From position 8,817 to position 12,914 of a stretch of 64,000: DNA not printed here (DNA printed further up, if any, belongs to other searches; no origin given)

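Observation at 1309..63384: Pervasive 12-16 bp perfect palindrome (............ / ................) at roughly one copy per 1.3-1.4 kb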

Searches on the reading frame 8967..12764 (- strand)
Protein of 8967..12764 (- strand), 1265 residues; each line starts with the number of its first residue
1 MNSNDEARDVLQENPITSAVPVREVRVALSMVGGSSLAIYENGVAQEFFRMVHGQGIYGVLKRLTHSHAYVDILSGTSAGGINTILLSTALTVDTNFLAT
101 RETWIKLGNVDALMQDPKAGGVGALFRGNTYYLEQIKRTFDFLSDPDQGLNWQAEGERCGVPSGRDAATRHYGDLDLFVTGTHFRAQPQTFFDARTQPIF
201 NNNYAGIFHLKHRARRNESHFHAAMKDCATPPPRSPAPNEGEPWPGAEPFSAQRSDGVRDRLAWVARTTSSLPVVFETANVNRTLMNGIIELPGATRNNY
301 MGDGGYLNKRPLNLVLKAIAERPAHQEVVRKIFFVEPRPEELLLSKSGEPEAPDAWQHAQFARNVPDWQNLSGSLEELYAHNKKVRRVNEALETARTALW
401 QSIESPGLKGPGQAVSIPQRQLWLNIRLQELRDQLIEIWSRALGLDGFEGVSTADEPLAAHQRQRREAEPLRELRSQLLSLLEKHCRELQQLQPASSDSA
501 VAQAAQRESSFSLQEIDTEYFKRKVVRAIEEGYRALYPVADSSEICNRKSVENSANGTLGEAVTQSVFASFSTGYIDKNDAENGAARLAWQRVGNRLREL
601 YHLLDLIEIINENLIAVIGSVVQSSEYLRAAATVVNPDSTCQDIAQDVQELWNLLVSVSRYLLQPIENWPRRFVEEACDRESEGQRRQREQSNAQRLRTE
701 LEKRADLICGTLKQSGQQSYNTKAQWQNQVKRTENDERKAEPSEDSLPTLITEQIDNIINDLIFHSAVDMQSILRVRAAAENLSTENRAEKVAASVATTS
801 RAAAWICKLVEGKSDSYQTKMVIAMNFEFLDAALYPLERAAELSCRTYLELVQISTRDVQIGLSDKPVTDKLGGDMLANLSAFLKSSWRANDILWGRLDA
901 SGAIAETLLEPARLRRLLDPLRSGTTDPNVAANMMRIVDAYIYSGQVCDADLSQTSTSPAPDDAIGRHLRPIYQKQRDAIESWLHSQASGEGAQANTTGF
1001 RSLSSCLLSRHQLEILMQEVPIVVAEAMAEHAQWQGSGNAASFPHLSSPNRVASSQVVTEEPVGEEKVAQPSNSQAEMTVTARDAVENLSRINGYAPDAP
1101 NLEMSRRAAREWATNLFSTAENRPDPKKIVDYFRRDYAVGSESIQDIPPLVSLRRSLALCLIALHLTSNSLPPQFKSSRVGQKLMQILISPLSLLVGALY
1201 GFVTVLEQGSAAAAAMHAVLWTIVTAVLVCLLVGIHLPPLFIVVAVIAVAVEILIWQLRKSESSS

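Call 6: search_protein_families(library=ncbifam, proteins=[window:8967-12764:-])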
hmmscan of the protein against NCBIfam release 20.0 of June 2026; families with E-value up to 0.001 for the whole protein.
window:8967-12764:- (1265 aa): 1 family
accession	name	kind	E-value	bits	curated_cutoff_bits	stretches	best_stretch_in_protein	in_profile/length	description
TIGR03607.1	TIGR03607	subfamily_domain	2.1e-81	275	262.45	2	24-531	1-495/732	patatin-like protein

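Call 78: search_protein_families(library=pfam, proteins=[window:8967-12764:-], max_evalue=0.001)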
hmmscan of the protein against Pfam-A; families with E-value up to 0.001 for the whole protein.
window:8967-12764:- (1265 aa): 2 families
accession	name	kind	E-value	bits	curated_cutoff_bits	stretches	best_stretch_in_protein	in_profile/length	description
PF11856.13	DUF3376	-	6.4e-20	72.4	25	1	803-914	302-409/514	Protein of unknown function (DUF3376)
PF01734.28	Patatin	-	1.2e-09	39.1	27.7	1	59-314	15-189/191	Patatin-like phospholipase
